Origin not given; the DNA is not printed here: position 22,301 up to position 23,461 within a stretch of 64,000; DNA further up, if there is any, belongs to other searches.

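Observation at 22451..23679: Rhs C-terminal tip is a DUF2235/Tle1-like lipase with a downstream lipoprotein (putative immunity), both compositionally foreign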

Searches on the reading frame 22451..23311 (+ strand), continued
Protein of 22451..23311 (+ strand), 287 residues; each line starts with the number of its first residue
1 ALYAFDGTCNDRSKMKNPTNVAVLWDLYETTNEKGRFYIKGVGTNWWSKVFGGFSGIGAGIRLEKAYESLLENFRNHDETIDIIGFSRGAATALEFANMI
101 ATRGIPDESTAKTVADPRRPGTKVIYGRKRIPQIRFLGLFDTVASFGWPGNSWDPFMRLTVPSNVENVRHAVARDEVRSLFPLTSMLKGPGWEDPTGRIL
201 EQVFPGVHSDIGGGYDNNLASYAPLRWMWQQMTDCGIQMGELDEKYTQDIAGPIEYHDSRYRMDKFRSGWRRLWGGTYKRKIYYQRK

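Call 18: find_encoding_contigs(protein=P0016, flank=6000, max_places=2)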
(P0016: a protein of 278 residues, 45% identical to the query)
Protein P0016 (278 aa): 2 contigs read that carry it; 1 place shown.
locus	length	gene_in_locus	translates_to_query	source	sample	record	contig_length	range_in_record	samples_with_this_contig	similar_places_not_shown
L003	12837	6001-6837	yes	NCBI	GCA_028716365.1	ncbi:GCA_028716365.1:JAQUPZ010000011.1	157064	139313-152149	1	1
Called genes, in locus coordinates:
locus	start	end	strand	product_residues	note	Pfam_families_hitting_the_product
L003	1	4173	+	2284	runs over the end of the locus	PF05593:RHS_repeat (faint)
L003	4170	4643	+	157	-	-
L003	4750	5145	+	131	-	-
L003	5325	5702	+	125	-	-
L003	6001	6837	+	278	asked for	PF09994:T6SS_Tle1-like_cat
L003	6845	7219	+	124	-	-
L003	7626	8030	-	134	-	-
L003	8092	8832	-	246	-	PF08357:SEFIR, PF13676:TIR_2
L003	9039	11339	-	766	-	-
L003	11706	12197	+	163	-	-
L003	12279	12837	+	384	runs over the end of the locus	PF00155:Aminotran_1_2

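Call 24: find_encoding_contigs(protein=P0005, flank=4000, max_places=2)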
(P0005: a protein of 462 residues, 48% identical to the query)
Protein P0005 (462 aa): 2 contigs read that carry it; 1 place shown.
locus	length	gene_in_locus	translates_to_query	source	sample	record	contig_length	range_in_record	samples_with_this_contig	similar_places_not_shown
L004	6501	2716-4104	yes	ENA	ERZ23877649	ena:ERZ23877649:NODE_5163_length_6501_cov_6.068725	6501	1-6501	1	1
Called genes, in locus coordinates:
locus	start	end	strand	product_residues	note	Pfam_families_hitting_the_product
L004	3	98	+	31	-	?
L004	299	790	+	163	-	PF15428:Imm26 (weak)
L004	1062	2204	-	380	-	PF00665:rve, PF13683:rve_3 (weak)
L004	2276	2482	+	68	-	-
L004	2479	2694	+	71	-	PF07927:HicA_toxin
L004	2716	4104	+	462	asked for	PF09994:T6SS_Tle1-like_cat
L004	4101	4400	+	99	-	-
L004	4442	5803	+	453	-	PF20551:DUF6765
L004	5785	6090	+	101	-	-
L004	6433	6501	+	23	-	?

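Call 25: find_encoding_contigs(protein=P0006, flank=4000, max_places=2)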
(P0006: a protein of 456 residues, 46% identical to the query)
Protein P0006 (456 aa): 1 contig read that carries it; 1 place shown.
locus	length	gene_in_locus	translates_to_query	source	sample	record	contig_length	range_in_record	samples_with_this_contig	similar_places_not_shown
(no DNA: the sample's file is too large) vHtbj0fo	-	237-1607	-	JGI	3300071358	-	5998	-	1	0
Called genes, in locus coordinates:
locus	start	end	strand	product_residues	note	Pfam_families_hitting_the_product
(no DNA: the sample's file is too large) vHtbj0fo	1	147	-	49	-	?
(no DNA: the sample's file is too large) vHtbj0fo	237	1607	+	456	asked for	PF09994:T6SS_Tle1-like_cat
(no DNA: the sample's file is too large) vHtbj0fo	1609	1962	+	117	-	-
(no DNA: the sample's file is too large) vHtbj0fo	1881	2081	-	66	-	-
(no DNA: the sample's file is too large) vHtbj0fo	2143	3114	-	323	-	-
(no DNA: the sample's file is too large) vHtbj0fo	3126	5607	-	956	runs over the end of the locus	?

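Call 33: search_protein_families(library=pfam, proteins=[L003:6845-7216:+, L001:1696-2139:+, L004:4101-4397:+], max_evalue=10)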
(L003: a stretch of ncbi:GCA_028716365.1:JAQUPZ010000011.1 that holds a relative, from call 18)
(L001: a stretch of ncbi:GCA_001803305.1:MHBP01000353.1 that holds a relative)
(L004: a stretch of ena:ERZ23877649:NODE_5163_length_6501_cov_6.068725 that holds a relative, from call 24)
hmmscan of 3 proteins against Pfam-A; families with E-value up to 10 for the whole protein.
L003:6845-7216:+ (124 aa): 0 families

L001:1696-2139:+ (148 aa): 0 families

L004:4101-4397:+ (99 aa): 2 families
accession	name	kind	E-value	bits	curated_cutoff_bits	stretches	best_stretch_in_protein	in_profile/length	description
PF14808.11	TMEM164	-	0.02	14.8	25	1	13-91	99-174/217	TMEM164 family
PF17272.7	DUF5337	-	3.7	7.9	27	1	33-69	33-69/74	Family of unknown function (DUF5337)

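Call 59: search_dna_similar(query=window:22451-23311:+, collection=plasmids, mode=protein, max_rows=25, max_evalue=0.000001)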
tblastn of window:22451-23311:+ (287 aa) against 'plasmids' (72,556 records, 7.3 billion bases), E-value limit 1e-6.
Records with a match: 292; places in all: 309; records where one place covers at least 80% of the query: 82.
Best place of each record, by identity: <60% 292.
By first word of the organism name: Ralstonia 126; Aeromonas 23; Bradyrhizobium 13; Vibrio 13; Pantoea 11; Escherichia 10; Rhizobium 7; Cupriavidus 6; Ensifer 6; Rahnella 6; and 36 more.
By predicted mobility (MOB-suite, as given by PLSDB): mobilizable 130; non-mobilizable 109; conjugative 53.
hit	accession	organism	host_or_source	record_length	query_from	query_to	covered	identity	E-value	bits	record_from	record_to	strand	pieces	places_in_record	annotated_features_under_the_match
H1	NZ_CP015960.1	Paraburkholderia caribensis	Mimosa,single cell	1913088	3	269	93%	32.7%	3e-21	100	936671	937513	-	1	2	none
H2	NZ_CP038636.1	Cupriavidus oxalaticus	whole organism,sewage sludge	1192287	5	258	89%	33.1%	3e-25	112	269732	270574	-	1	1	none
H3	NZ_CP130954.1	Rhodococcus opacus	cell culture,Sod-podzolic soil ...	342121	2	259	90%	31.3%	4e-18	92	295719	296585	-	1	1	DUF2235 domain-containing protein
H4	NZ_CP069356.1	Microvirga sp. VF16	Vachellia farnesiana,Cell culture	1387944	6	260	89%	31.6%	3e-18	92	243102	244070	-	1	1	none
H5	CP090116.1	Rhizobium leguminosarum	Trifolium ambiguum,Cell culture,Plant ...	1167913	6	281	96%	29.1%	1e-13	101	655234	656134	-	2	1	none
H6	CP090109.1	Rhizobium leguminosarum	Trifolium ambiguum,Cell culture,Plant ...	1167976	6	281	96%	28.8%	2e-17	90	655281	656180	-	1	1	DUF2235 domain-containing protein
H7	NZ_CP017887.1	Pseudomonas frederiksbergensis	whole organism,glacial stream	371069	5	270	93%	29.9%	2e-14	81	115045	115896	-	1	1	DUF2235 domain-containing protein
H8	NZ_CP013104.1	Paraburkholderia caribensis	-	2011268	3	215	74%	36.9%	6e-20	97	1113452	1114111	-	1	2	none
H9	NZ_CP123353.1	Agrobacterium pusense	laboratory contaminant from a culture ...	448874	6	239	82%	33.6%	2e-11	94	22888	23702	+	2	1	none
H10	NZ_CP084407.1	Sphingobium sp. CFD-2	cell culture,soil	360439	6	244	83%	32.4%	4e-12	74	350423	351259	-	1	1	DUF2235 domain-containing protein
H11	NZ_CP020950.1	Rhizobium sp. CIAT894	-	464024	6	239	82%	33.0%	7e-13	76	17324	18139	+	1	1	DUF2235 domain-containing protein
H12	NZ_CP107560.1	Methylocystis sp. MJC1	whole organism,Alpine Peat Bogs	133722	6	249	85%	31.5%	9e-18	91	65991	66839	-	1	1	DUF2235 domain-containing protein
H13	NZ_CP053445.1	Rhizobium brockwellii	Trifolium repens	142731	5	239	82%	32.5%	1e-16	87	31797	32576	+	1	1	DUF2235 domain-containing protein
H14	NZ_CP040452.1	Halomonas sp. PA16-9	-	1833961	6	272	93%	28.3%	7e-13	76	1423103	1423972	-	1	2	none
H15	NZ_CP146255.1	Pantoea dispersa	Nicotiana tabacum L.,Cell ...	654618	37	282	86%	30.7%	5e-16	85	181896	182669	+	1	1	DUF2235 domain-containing protein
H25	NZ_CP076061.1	Cupriavidus sp. EM10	Pure-cultured cell,sewage water sludge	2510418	36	237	70%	36.7%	2e-24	109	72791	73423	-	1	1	none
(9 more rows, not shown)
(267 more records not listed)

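Call 61: get_annotated_region(hit=H2, flank=5000)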
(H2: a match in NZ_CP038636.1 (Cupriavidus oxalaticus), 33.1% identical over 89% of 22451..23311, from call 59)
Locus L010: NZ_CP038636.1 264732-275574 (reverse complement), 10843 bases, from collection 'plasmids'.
description: Cupriavidus oxalaticus strain X32 plasmid unnamed1, complete sequence
organism: Cupriavidus oxalaticus (NCBI taxid 96344)
taxonomy: Bacteria; Pseudomonadota; Betaproteobacteria; Burkholderiales; Burkholderiaceae; Cupriavidus; Cupriavidus oxalaticus
host: -; source: whole organism,sewage sludge; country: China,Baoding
typing (MOB-suite, as given by PLSDB): mobilizable; relaxase MOBP,MOBP
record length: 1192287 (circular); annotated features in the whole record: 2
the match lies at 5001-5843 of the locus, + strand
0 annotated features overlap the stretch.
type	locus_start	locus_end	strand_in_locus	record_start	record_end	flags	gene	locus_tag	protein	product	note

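Call 62: get_annotated_region(hit=H25, flank=5000)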
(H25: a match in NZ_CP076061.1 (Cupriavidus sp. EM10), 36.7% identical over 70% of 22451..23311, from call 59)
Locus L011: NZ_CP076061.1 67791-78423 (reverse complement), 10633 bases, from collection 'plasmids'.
description: Cupriavidus sp. EM10 plasmid p352-1, complete sequence
organism: Cupriavidus sp. EM10 (NCBI taxid 2839983)
taxonomy: Bacteria; Pseudomonadota; Betaproteobacteria; Burkholderiales; Burkholderiaceae; Cupriavidus; Cupriavidus sp. EM10
host: -; source: Pure-cultured cell,sewage water sludge; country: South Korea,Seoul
typing (MOB-suite, as given by PLSDB): non-mobilizable
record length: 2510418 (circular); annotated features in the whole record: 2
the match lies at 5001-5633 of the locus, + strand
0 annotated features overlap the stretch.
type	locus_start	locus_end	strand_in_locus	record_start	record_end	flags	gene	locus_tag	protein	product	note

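Call 93: search_protein_families(library=pfam, proteins=[L003:4170-4640:+, L003:4750-5142:+, L003:5325-5699:+, L003:3001-4170:+], max_evalue=0.01)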
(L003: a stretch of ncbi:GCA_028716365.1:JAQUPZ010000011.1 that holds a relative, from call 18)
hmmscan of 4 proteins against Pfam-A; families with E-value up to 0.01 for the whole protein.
L003:4170-4640:+ (157 aa): 0 families

L003:4750-5142:+ (131 aa): 0 families

L003:5325-5699:+ (125 aa): 0 families

L003:3001-4170:+ (390 aa): 0 families

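Call 100: find_related_loci(query=A4, collection=metagenome_contigs, flank=5000)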
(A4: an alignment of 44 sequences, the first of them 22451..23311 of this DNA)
Query A4 (287 aa) in metagenome_contigs; peptide patterns used: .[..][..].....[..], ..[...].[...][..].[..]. (x = any residue, [..] = any of these).
600 stretches matched a pattern (row limit reached: there are more); 539 encode a relative of the query (tblastn E <= 1e-3); the best 80 are kept; 80 distinct loci.
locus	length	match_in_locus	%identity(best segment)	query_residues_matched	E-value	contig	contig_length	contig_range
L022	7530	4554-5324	45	1-274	4e-60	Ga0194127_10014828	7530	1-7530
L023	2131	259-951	44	1-242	2e-51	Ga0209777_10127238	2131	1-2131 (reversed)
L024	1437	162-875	41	1-263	4e-52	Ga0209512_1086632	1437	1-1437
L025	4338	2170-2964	39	2-259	4e-50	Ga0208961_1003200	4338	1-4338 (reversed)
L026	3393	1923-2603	42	1-231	2e-47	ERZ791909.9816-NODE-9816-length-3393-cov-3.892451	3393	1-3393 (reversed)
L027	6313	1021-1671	43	1-239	2e-47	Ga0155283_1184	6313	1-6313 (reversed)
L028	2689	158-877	41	2-237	2e-47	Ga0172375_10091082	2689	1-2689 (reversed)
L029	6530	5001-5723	45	1-242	1e-45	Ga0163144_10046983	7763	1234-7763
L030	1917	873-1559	41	1-250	5e-45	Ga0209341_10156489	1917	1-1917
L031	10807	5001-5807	39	2-284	6e-44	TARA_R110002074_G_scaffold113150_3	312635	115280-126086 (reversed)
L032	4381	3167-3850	40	1-242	2e-43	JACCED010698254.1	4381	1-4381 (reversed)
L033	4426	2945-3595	40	1-239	2e-42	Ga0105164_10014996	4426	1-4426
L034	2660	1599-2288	41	1-254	4e-42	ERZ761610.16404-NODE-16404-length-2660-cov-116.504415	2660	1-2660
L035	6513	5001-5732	41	2-259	9e-42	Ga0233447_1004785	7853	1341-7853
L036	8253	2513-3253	41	1-254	3e-41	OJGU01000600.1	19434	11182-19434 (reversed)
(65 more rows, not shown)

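Call 103: predict_structure(alignment_id=A4)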
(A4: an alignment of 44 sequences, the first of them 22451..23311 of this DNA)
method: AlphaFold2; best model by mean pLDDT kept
length: 287 residues; sequences in the alignment: 44
mean_pLDDT: 89.9   pTM: 0.89
mean pLDDT of the five models: 89.9, 88.5, 88.1, 87.1, 86.7
residues with pLDDT >= 90: 185; 70-90: 86; 50-70: 15; < 50: 1
segments of 3 or more residues with pLDDT < 50: none
pLDDT, mean of each block of 10 residues (from residue 1): 95 94 97 92 80 75 95 93 97 97 95 94 92 98 77 78 98 89 90 92 95 91 97 98 92 80 81 80 72
secondary structure, 60 per line:
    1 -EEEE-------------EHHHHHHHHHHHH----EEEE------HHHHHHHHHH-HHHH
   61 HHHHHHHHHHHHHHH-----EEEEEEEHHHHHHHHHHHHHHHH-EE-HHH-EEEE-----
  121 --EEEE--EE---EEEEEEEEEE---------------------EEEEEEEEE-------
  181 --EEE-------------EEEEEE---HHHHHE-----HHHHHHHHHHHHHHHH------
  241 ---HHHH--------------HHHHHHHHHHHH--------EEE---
elements in order: E2-5 H20-31 E36-39 H46-55 H57-75 E81-87 H88-103 E112-115 E123-126 E134-143 E165-173 E183-185 E199-204 H208-212 H219-234 H244-247 H262-273 E282-284

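Call 107: fold_search(model_id=the predicted structure, library=pdb)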
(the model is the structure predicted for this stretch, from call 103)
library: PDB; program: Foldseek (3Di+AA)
matches with E <= 10: 933; with E <= 0.001: 7
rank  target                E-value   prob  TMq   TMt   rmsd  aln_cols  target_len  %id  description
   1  4o5p_A                3.3e-13  1.00  0.56  0.23   7.3       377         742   21  Crystal structure of an uncharacterized protein from Pseudomonas aeruginosa (released 2014-08-13)
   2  4o5p_B                2.6e-12  1.00  0.56  0.24   7.4       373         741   22  Crystal structure of an uncharacterized protein from Pseudomonas aeruginosa (released 2014-08-13)
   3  9j3f                  1.2e-09  1.00  0.57  0.26   7.5       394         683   20  The structure of phospholipase TleB (released 2025-08-06)
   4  6sjl_E                1.5e-09  1.00  0.48  0.28   7.0       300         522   25  Structure of the Tle1 effector bound to the VgrG spike from the Type 6 secretion system (released 2020-04-29)
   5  6ski_F                3.1e-09  1.00  0.47  0.27   9.3       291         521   25  The Tle hydrolase bound to the TTR domain of the VgrG spike of the Type 6 secretion system (released 2020-04-15)
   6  4m0m                  2.6e-07  1.00  0.53  0.23   8.2       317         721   18  The crystal structure of a functionally unknown protein lpg2422 from Legionella pneumophila subsp. pneumophila str. Phil (released 2013-08-21)
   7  3lcr_A                9.9e-04  0.98  0.35  0.36   8.3       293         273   10  Thioesterase from Tautomycetin Biosynthhetic Pathway (released 2010-08-18)
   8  7r25                  1.4e-03  0.99  0.35  0.50   8.8       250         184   12  Bacillus pumilus Lipase A (released 2022-05-25)
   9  2zyr_A                1.5e-03  0.99  0.36  0.24   9.2       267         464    9  A. Fulgidus lipase with fatty acid fragment and magnesium (released 2009-06-16)
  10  9cfj                  2.3e-03  0.99  0.37  0.38   7.9       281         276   12  Fluvirucin Thioesterase Domain (FluC TE) (released 2024-09-18)
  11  2qjw_C                2.5e-03  1.00  0.41  0.63   4.9       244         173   13  CRYSTAL STRUCTURE OF A PUTATIVE HYDROLASE OF THE ALPHA/BETA SUPERFAMILY (XCC1541) FROM XANTHOMONAS CAMPESTRIS PV. CAMP (released 2007-07-24)
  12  3d2a                  2.8e-03  0.98  0.34  0.50   8.6       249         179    9  Structure of 1-17A4, a thermostable mutant of Bacillus subtilis lipase obtained through directed evolution (released 2008-06-03)
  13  7r1k                  3.5e-03  0.99  0.37  0.54  10.3       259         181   14  Phosphorylated Bacillus pumilus Lipase A (released 2022-05-25)
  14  8x6v_A                3.5e-03  0.96  0.33  0.36   7.2       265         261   13  Crystal structure of GlacPETase (released 2024-02-14)
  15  2zys                  3.8e-03  0.99  0.40  0.27   8.2       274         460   10  A. Fulgidus lipase with fatty acid fragment and chloride (released 2009-06-16)
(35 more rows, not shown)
